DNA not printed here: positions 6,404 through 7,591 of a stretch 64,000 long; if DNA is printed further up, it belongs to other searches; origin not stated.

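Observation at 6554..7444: Adenylate-kinase-like pseudo-kinase domain fused to a thioredoxin with a non-canonical CGSC motif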

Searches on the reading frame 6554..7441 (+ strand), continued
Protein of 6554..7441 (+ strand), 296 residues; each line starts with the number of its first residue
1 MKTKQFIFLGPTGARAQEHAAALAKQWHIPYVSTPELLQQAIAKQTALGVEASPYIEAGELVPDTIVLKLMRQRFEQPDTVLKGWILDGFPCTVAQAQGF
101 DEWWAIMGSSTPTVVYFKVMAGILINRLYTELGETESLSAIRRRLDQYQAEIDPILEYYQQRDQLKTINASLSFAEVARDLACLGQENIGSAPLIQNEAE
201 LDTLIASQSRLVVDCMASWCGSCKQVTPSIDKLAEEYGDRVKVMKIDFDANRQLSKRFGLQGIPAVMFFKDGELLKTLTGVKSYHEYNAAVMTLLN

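Call 6: find_homologous_proteins(query=window:6554-7441:+, max_evalue=1e-10)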
Query window:6554-7441:+ (296 aa): 626 proteins with E <= 1e-10 among 2369 candidates; the best 120 are listed.
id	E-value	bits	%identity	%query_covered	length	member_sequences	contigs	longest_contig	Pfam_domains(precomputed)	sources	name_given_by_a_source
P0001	5.6e-194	661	100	100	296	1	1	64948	PF00406.30,PF00085.27,PF13098.14,PF13207.13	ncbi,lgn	ncbi:MAG: nucleoside monophosphate kinase [Elainellaceae cyanobacterium]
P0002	8.7e-159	545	82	100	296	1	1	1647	PF00406.30,PF00085.27,PF13098.14,PF13207.13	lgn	-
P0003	1.5e-135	469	70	100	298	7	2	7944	PF00406.30,PF00085.27,PF13207.13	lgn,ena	-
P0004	7.9e-133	460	69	100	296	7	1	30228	PF00406.30,PF07449.18,PF00085.27,PF13098.14,PF13207.13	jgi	jgi:thioredoxin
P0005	1.6e-132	459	70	100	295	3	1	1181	PF00406.30,PF07449.18,PF00085.27,PF13098.14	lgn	-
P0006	4.9e-131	454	68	100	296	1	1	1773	PF00406.30,PF00085.27,PF13098.14,PF13207.13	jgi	jgi:thioredoxin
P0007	4.4e-128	445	67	100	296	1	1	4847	PF00406.30,PF00085.27,PF13098.14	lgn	-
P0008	8.0e-128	444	66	100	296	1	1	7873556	PF00406.30,PF00085.27,PF13098.14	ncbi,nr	ncbi:MAG: adenylate kinase [Leptolyngbya sp. SIOISBB]|nr:adenylate kinase [Leptolyngbya sp. SIOISBB]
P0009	1.3e-127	443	66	100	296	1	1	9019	PF00406.30,PF00085.27,PF13207.13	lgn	-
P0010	1.0e-125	437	66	100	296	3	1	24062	PF00406.30,PF07449.18,PF00085.27,PF13098.14,PF13207.13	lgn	-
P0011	2.8e-125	436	64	100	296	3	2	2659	PF00406.30,PF00085.27,PF13098.14,PF13207.13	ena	-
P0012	4.4e-125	435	65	99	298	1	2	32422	PF00406.30,PF07449.18,PF00085.27,PF13098.14,PF13207.13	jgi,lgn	-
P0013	6.6e-125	434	65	100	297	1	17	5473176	PF00406.30,PF00085.27,PF13098.14,PF13207.13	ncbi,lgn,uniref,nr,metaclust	ncbi:nucleoside monophosphate kinase [Leptolyngbya sp. PCC 6406]|uniref:nucleoside monophosphate kin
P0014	8.1e-125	434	65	100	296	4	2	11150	PF00406.30,PF00085.27,PF13098.14,PF13207.13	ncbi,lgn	ncbi:MAG: nucleoside monophosphate kinase [Cyanobacteria bacterium P01_C01_bin.147]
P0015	1.5e-123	430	66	100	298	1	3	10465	PF00406.30,PF00085.27,PF13098.14,PF13207.13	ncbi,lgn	-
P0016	5.8e-123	428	65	100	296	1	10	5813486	PF00406.30,PF00085.27,PF13098.14,PF13207.13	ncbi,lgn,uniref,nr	ncbi:nucleoside monophosphate kinase [Leptolyngbya iicbica]|uniref:Adenylate kinase n=2 Tax=Cyanophy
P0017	5.8e-123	428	66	100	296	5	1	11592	PF00406.30,PF07449.18,PF00085.27,PF13098.14,PF13207.13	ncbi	ncbi:MAG: nucleoside monophosphate kinase [Coleofasciculaceae cyanobacterium]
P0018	1.8e-122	426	65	100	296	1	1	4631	PF00406.30,PF00085.27,PF13098.14,PF13207.13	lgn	-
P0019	1.9e-122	426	64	100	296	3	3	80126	PF00406.30,PF00085.27,PF13098.14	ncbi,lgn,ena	ncbi:MAG: nucleoside monophosphate kinase [Leptolyngbyaceae cyanobacterium]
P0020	2.7e-122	426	65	100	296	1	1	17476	PF00406.30,PF00085.27,PF13207.13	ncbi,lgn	ncbi:MAG: nucleoside monophosphate kinase [Cyanobacteria bacterium P01_E01_bin.6]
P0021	9.5e-122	424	64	100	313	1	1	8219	PF00406.30,PF07449.18,PF00085.27,PF13899.13,PF13098.14,PF13207.13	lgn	-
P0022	1.0e-121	424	66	100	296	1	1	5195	PF00406.30,PF00085.27,PF13207.13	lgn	-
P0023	9.2e-121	421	64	100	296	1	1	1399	PF00406.30,PF00085.27,PF13207.13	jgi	jgi:thioredoxin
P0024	1.4e-120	420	65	100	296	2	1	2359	PF00406.30,PF00085.27,PF13098.14,PF13207.13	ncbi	-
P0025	1.9e-120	420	64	100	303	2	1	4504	PF00406.30,PF00085.27,PF13207.13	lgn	-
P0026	1.9e-120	420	64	100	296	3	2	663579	PF00406.30,PF00085.27,PF13098.14,PF13207.13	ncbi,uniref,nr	ncbi:nucleoside monophosphate kinase [Nodosilinea sp. FACHB-131]|uniref:nucleoside monophosphate kin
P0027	3.8e-120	419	64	100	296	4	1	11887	PF00406.30,PF00085.27,PF13207.13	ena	-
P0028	5.8e-120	418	65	100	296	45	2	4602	PF00406.30,PF00085.27,PF13098.14,PF13207.13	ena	-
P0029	6.0e-120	418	65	100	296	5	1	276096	PF00406.30,PF00085.27,PF13207.13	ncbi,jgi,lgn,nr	ncbi:MAG: nucleoside monophosphate kinase [Tildeniella torsiva UHER 1998/13D]|jgi:thioredoxin|nr:nuc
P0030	9.4e-120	417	64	100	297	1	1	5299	PF00406.30,PF00085.27,PF13098.14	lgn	-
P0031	1.2e-119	417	64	100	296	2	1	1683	PF00406.30,PF00085.27,PF13207.13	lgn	-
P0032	1.3e-119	417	64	100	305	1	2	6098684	PF00406.30,PF00085.27,PF13899.13,PF13098.14,PF13207.13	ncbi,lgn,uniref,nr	ncbi:nucleoside monophosphate kinase [Nodosilinea nodulosa]|uniref:nucleoside monophosphate kinase n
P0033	1.5e-119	417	63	100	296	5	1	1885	PF00406.30,PF00085.27,PF13207.13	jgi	jgi:thioredoxin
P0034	2.3e-119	416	65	100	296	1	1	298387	PF00406.30,PF00085.27,PF13098.14,PF13207.13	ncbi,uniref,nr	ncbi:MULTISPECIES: nucleoside monophosphate kinase [Cyanophyceae]|uniref:Adenylate kinase n=1 Tax=Le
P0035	7.4e-119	414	64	100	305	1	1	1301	PF00406.30,PF00085.27,PF13098.14,PF13207.13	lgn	-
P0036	8.5e-119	414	63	100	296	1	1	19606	PF00406.30,PF00085.27,PF13098.14,PF13207.13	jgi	jgi:adenylate kinase family enzyme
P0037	1.0e-118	414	63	100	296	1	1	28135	PF00406.30,PF00085.27,PF13098.14,PF13207.13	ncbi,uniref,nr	ncbi:nucleoside monophosphate kinase [Nodosilinea sp. LEGE 07088]|uniref:nucleoside monophosphate ki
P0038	3.3e-118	412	61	100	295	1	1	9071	PF00406.30,PF00085.27,PF13098.14,PF13207.13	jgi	jgi:thioredoxin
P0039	3.4e-118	412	64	100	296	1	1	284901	PF00406.30,PF00085.27,PF13098.14,PF13207.13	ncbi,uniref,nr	ncbi:nucleoside monophosphate kinase [Nodosilinea sp. LEGE 06152]|uniref:nucleoside monophosphate ki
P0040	3.6e-118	412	63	100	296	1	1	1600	PF00406.30,PF07449.18,PF00085.27,PF13098.14,PF13207.13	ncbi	ncbi:MAG: nucleoside monophosphate kinase [Cyanobacteria bacterium J06638_6]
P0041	1.6e-117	410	63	100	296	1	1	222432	PF00406.30,PF00085.27,PF13207.13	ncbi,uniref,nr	ncbi:nucleoside monophosphate kinase [Nodosilinea sp. FACHB-13]|uniref:nucleoside monophosphate kina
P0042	2.0e-117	410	61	100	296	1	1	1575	PF00406.30,PF00085.27,PF13207.13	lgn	-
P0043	2.4e-117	409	62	100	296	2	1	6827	PF00406.30,PF00085.27,PF13207.13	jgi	jgi:thioredoxin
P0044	4.0e-117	409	62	100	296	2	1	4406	PF00406.30,PF00085.27,PF13098.14,PF13207.13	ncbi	-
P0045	4.2e-117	409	63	100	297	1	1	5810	PF00406.30,PF07449.18,PF00085.27,PF13207.13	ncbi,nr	ncbi:adenylate kinase [filamentous cyanobacterium CCP5]|nr:adenylate kinase [filamentous cyanobacter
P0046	6.3e-117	408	62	100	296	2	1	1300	PF00406.30,PF00085.27,PF13207.13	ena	-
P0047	7.6e-117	408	61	100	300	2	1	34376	PF00406.30,PF00085.27,PF13207.13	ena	-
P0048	8.5e-117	408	63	100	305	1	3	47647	PF00406.30,PF00085.27,PF13207.13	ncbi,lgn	ncbi:MAG: nucleoside monophosphate kinase [Nodosilinea sp.]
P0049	2.1e-116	406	63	100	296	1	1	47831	PF00406.30,PF00085.27,PF13207.13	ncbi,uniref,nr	ncbi:nucleoside monophosphate kinase [Halomicronema sp. CCY15110]|uniref:nucleoside monophosphate ki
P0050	2.1e-116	406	64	100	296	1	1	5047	PF00406.30,PF00085.27,PF13207.13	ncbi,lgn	-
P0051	3.4e-116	406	65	95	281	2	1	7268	PF00406.30,PF00085.27,PF13098.14,PF13207.13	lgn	-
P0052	4.5e-116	405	64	100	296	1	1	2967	PF00406.30,PF00085.27,PF13098.14,PF13207.13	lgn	-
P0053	5.1e-116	405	62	100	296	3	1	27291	PF00406.30,PF07449.18,PF00085.27,PF13098.14,PF13207.13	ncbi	ncbi:MAG: nucleoside monophosphate kinase [Cyanobacteria bacterium P01_C01_bin.70]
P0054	8.7e-116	404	64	100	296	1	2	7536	PF00406.30,PF00085.27,PF13207.13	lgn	-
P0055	1.9e-115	403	62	100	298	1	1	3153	PF00406.30,PF00085.27,PF13098.14,PF13207.13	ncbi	ncbi:MAG: nucleoside monophosphate kinase [Elainellaceae cyanobacterium]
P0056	2.0e-115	403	62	100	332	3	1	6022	PF00406.30,PF00085.27,PF13207.13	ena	-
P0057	5.3e-115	402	50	100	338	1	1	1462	PF00406.30,PF00085.27,PF13098.14,PF13207.13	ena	-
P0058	6.4e-115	402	61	100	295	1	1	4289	PF00406.30,PF00085.27,PF13207.13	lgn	-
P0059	9.2e-115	401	62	100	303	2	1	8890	PF00406.30,PF00085.27,PF13207.13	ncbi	ncbi:MAG: nucleoside monophosphate kinase [Cyanobacteria bacterium P01_H01_bin.58]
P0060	1.1e-114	401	61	100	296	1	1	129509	PF00406.30,PF00085.27,PF13207.13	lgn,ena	-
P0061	1.4e-114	400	61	100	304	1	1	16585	PF00406.30,PF07449.18,PF00085.27,PF13207.13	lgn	-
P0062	1.5e-114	400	62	100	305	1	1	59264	PF00406.30,PF00085.27,PF13098.14,PF13207.13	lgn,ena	-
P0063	2.7e-114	399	62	100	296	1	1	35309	PF00406.30,PF00085.27,PF13098.14,PF13207.13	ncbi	ncbi:MAG: nucleoside monophosphate kinase [Cyanobacteria bacterium J06635_1]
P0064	3.8e-114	399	61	100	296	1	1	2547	PF00406.30,PF00085.27,PF13098.14,PF13207.13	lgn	-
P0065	4.0e-114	399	60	100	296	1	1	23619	PF00406.30,PF00085.27,PF13207.13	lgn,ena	-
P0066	5.8e-114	398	62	100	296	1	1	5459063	PF00406.30,PF00085.27,PF13098.14,PF13207.13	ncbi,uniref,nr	ncbi:nucleoside monophosphate kinase [Nodosilinea sp. E11]|uniref:nucleoside monophosphate kinase n=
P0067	7.3e-114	398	61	100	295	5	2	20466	PF00406.30,PF00085.27,PF13207.13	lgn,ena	-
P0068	1.1e-113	397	61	100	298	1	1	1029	PF00406.30,PF00085.27,PF13207.13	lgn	-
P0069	1.4e-113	397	61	100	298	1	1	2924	PF00406.30,PF00085.27,PF13207.13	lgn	-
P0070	2.2e-113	396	61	100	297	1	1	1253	PF00406.30,PF00085.27,PF13098.14,PF13207.13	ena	-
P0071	2.9e-113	396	61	100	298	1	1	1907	PF00406.30,PF00085.27,PF13207.13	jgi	jgi:thioredoxin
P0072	1.1e-112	394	61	100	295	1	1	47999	PF00406.30,PF00085.27,PF13207.13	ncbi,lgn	ncbi:MAG: nucleoside monophosphate kinase [Thainema sp.]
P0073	1.3e-112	394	61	100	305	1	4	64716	PF00406.30,PF00085.27,PF13207.13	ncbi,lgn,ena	ncbi:MAG: nucleoside monophosphate kinase [Nodosilinea sp.]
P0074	2.0e-112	393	61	100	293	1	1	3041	PF00406.30,PF00085.27,PF13098.14,PF13207.13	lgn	-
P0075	2.6e-112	393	62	100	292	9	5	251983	PF00406.30,PF07449.18,PF00085.27,PF13098.14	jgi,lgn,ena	-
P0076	2.7e-112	393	60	100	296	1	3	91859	PF00406.30,PF07449.18,PF00085.27,PF13207.13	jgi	jgi:thioredoxin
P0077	2.8e-112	393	59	100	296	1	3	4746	PF00406.30,PF00085.27,PF13098.14,PF13207.13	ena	-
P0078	3.4e-112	393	60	100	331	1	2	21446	PF00406.30,PF00085.27,PF13207.13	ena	-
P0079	3.4e-112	393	60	100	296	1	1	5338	PF00406.30,PF00085.27,PF13207.13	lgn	-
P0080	3.7e-112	392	60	100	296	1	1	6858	PF00406.30,PF00085.27,PF13207.13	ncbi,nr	ncbi:MAG TPA: nucleoside monophosphate kinase [Nodosilinea sp.]|nr:nucleoside monophosphate kinase [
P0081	4.5e-112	392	61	100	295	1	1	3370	PF00406.30,PF00085.27,PF13207.13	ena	-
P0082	7.1e-112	392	62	98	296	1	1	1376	PF00406.30,PF07449.18,PF00085.27,PF13098.14,PF13207.13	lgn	-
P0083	9.9e-112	391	60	100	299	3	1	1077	PF00406.30,PF07449.18,PF00085.27,PF13207.13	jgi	jgi:thioredoxin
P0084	1.2e-111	391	62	100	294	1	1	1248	PF00406.30,PF00085.27,PF13098.14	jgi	jgi:adenylate kinase family enzyme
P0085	1.8e-111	390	60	100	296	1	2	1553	PF00406.30,PF00085.27,PF13207.13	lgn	-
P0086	2.3e-111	390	59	100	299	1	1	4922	PF00406.30,PF00085.27,PF13207.13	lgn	-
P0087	2.8e-111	390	60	100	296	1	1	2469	PF00406.30,PF00085.27,PF13098.14,PF13207.13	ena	-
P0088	3.6e-111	389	60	100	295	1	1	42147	PF00406.30,PF00085.27,PF13207.13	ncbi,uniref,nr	ncbi:nucleoside monophosphate kinase [Leptothoe spongobia]|uniref:Adenylate kinase n=1 Tax=Leptothoe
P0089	3.7e-111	389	59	100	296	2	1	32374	PF00406.30,PF00085.27,PF13207.13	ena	-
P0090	4.5e-111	389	59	100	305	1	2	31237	PF00406.30,PF07449.18,PF00085.27,PF13098.14,PF13207.13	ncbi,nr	ncbi:adenylate kinase [filamentous cyanobacterium CCT1]|nr:adenylate kinase [filamentous cyanobacter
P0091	7.3e-111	388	61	100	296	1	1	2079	PF00406.30,PF00085.27,PF13207.13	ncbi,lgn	ncbi:MAG: nucleoside monophosphate kinase [Cyanobacteria bacterium J06636_16]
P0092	7.4e-111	388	58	100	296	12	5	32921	PF00406.30,PF00085.27,PF13098.14,PF13207.13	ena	-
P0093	1.2e-110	387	59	100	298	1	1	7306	PF00406.30,PF00085.27,PF13207.13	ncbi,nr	ncbi:MAG: AAA family ATPase [Leptolyngbya sp. SIO1D8]|nr:AAA family ATPase [Leptolyngbya sp. SIO1D8]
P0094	1.3e-110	387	58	100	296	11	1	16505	PF00406.30,PF00085.27,PF13207.13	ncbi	ncbi:MAG: nucleoside monophosphate kinase [Cyanobacteria bacterium P01_D01_bin.115]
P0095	1.6e-110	387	61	100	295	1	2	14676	PF00406.30,PF00085.27,PF13207.13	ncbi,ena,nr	ncbi:MAG: nucleoside monophosphate kinase [Leptolyngbyaceae cyanobacterium MO_188.B28]|nr:nucleoside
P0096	2.6e-110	386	60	100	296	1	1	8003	PF00406.30,PF00085.27,PF13207.13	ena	-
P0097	2.7e-110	386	58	100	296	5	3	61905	PF00406.30,PF00085.27,PF13098.14,PF13207.13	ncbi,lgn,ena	ncbi:MAG: nucleoside monophosphate kinase [Cyanobacteria bacterium J06633_23]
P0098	2.9e-110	386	60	100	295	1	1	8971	PF00406.30,PF00085.27,PF13098.14,PF13207.13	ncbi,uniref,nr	ncbi:nucleoside monophosphate kinase [Leptolyngbya cf. ectocarpi LEGE 11479]|uniref:Adenylate kinase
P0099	3.1e-110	386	59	100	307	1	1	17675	PF00406.30,PF00085.27,PF13207.13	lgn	-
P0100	4.8e-110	386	59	100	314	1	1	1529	PF04756.20,PF00406.30,PF00085.27,PF13207.13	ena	-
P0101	4.9e-110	386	60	100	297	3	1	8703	PF00406.30,PF00085.27,PF13098.14,PF13207.13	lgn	-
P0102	6.0e-110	385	59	100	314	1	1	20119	PF00406.30,PF00085.27,PF13207.13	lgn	-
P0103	6.1e-110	385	59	100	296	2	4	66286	PF00406.30,PF07449.18,PF00085.27,PF13207.13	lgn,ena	-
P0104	7.1e-110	385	60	100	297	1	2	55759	PF00406.30,PF00085.27,PF13207.13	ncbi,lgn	ncbi:MAG: nucleoside monophosphate kinase [Leptolyngbyaceae cyanobacterium]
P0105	7.1e-110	385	59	100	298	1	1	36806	PF00406.30,PF00085.27,PF13098.14,PF13207.13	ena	-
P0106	8.1e-110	385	67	88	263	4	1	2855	PF00406.30,PF00085.27,PF13098.14,PF13207.13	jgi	jgi:thioredoxin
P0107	8.2e-110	385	59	100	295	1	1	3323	PF00406.30,PF00085.27,PF13207.13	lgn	-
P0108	1.3e-109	384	59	100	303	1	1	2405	PF00406.30,PF13728.13,PF07449.18,PF00085.27,PF13207.13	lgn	-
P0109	1.6e-109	384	60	100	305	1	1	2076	PF00406.30,PF00085.27,PF13207.13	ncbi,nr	ncbi:adenylate kinase [filamentous cyanobacterium CCP3]|nr:adenylate kinase [filamentous cyanobacter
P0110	4.3e-109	382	59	100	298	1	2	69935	PF00406.30,PF07449.18,PF00085.27,PF13098.14,PF13207.13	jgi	-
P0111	6.0e-109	382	58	100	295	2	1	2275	PF00406.30,PF00085.27,PF13098.14,PF13207.13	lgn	-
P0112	7.1e-109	382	67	88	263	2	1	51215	PF00406.30,PF00085.27,PF13207.13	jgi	jgi:thioredoxin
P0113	1.4e-108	381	57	100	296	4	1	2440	PF00406.30,PF00085.27,PF13207.13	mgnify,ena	mgnify:FL=1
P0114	1.8e-108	380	60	100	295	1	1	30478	PF00406.30,PF07449.18,PF00085.27,PF13207.13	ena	-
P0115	2.4e-108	380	62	100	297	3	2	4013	PF00406.30,PF00085.27,PF13207.13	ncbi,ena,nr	ncbi:MAG: nucleoside monophosphate kinase [Cyanobacteria bacterium]|nr:nucleoside monophosphate kina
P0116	2.7e-108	380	58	100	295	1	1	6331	PF00406.30,PF07449.18,PF00085.27,PF13098.14,PF13207.13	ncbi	ncbi:MAG: nucleoside monophosphate kinase [Nodosilinea sp.]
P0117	6.8e-108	378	57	100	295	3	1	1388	PF00406.30,PF00085.27,PF13098.14,PF13207.13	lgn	-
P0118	7.4e-108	378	57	100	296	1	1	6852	PF00406.30,PF00085.27,PF13207.13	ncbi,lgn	-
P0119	1.1e-107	378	59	100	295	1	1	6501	PF00406.30,PF00085.27,PF13207.13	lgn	-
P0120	2.1e-107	377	60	100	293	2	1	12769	PF00406.30,PF00085.27,PF13207.13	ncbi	ncbi:MAG: nucleoside monophosphate kinase [Cyanobacteria bacterium P01_C01_bin.118]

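Call 16: find_related_loci(query=A1, collection=genome_contigs, flank=6000)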
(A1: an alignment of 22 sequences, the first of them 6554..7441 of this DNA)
Query A1 (296 aa) in genome_contigs; peptide patterns used: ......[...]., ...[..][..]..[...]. (x = any residue, [..] = any of these).
303 stretches matched a pattern; 277 encode a relative of the query (tblastn E <= 1e-3); the best 80 are kept; 80 distinct loci.
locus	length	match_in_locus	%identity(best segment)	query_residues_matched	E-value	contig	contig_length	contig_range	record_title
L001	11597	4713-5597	71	1-295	3e-146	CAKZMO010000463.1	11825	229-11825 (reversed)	MAG TPA_asm: uncultured cyanobacterium isolate SRR4030105_bin.167_CONCOCT_v1.1_MAG genome assembly, contig: ERZ781359.33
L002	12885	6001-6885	66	1-295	1e-136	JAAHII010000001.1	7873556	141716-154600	MAG: Leptolyngbya sp. SIOISBB ISBB_NODE_1, whole genome shotgun sequence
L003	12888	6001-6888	66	1-296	5e-134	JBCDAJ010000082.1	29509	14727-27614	MAG: Cyanobacteria bacterium P01_F01_bin.56 k141_297034_length_29509_cov_53.9188, whole genome shotgun sequence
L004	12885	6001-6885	65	1-295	1e-133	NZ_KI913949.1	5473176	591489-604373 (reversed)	Leptolyngbya sp. PCC 6406 LEP6406DRAFT_scaffold1.1, whole genome shotgun sequence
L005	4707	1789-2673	66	1-295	2e-134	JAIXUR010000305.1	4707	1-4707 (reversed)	MAG: Cyanobacteriota bacterium isolate D1_MAG_00036 pond_D1_MAG_00036_000000000345, whole genome shotgun sequence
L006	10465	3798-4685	66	1-296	4e-132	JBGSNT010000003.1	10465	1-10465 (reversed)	MAG: Nodosilinea sp. isolate JTS-AC262 k141_3598524, whole genome shotgun sequence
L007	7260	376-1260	65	1-295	2e-131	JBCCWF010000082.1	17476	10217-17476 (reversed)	MAG: Cyanobacteria bacterium P01_E01_bin.6 k141_349966_length_17476_cov_15.9853, whole genome shotgun sequence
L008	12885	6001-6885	65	1-295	9e-131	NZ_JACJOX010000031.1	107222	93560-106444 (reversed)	Leptolyngbya sp. FACHB-60 contig31, whole genome shotgun sequence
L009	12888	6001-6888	64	1-296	2e-130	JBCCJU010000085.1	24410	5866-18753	MAG: Cyanobacteria bacterium P01_C01_bin.120 k141_356818_length_24410_cov_39.6220, whole genome shotgun sequence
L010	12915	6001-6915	64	1-296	1e-130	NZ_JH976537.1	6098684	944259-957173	Nodosilinea nodulosa PCC 7104 Lepto7104DRAFT_LPD.2, whole genome shotgun sequence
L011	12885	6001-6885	65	1-295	2e-129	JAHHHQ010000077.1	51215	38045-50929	MAG: Nodosilinea sp. WJT8-NPBG4 scaffold_96_c1, whole genome shotgun sequence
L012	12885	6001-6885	65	1-295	1e-128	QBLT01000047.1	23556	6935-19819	MAG: Leptolyngbya sp. isolate ULC186bin1 scaffold47_size23556, whole genome shotgun sequence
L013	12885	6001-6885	64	1-295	1e-128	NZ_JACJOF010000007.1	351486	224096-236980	Nodosilinea sp. FACHB-131 contig7, whole genome shotgun sequence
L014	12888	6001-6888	65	1-296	2e-128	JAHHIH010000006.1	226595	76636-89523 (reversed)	MAG: Tildeniella torsiva UHER 1998/13D scaffold_50_c1, whole genome shotgun sequence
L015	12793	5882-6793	63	1-295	8e-127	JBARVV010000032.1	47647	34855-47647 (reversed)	MAG: Nodosilinea sp. isolate MFD12116_ilm_asm_bin28 k127_158434, whole genome shotgun sequence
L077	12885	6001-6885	58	1-296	1e-116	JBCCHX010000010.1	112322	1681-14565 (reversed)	MAG: Cyanobacteria bacterium P01_B01_bin.77 k141_4140728_length_112322_cov_27.3608, whole genome shotgun sequence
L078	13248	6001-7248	46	3-291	3e-45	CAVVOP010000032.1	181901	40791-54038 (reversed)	MAG: uncultured cyanobacterium isolate MFD09779.bin.1.45 genome assembly, contig: contig_91122, whole genome shotgun seq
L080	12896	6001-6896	40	3-291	2e-57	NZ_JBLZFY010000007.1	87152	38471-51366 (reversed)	Geminocystis sp. CENA526 NODE_7_size87152_pilon, whole genome shotgun sequence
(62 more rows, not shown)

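Call 17: search_protein_representatives(protein=window:6554-7441:+)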
Query: 296 residues. Proteins with E-value up to 0.001 (for the whole library): 50574; up to 1e-10: 7998; up to 1e-30: 78. The best 150 are listed.
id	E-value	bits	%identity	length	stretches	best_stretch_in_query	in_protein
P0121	6.2e-93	327.7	52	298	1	1-294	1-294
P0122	1.6e-83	296.8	49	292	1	5-290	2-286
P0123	3.8e-76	272.6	29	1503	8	6-166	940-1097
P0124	1.3e-67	244.7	32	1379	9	207-279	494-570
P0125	5.0e-66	239.5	32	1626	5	6-127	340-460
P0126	3.3e-65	236.8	54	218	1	1-219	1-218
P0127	3.2e-61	223.7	34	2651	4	6-99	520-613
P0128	2.0e-60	221.1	27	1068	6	6-163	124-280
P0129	4.4e-58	213.4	29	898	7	208-276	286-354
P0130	1.7e-53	198.4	28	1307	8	199-273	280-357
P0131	6.2e-52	193.2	27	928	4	6-187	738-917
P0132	8.9e-52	192.7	32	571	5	206-283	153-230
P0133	9.5e-52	192.6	28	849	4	6-174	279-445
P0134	2.7e-51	191.1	26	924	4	6-182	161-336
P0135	7.1e-50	186.5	31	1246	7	6-128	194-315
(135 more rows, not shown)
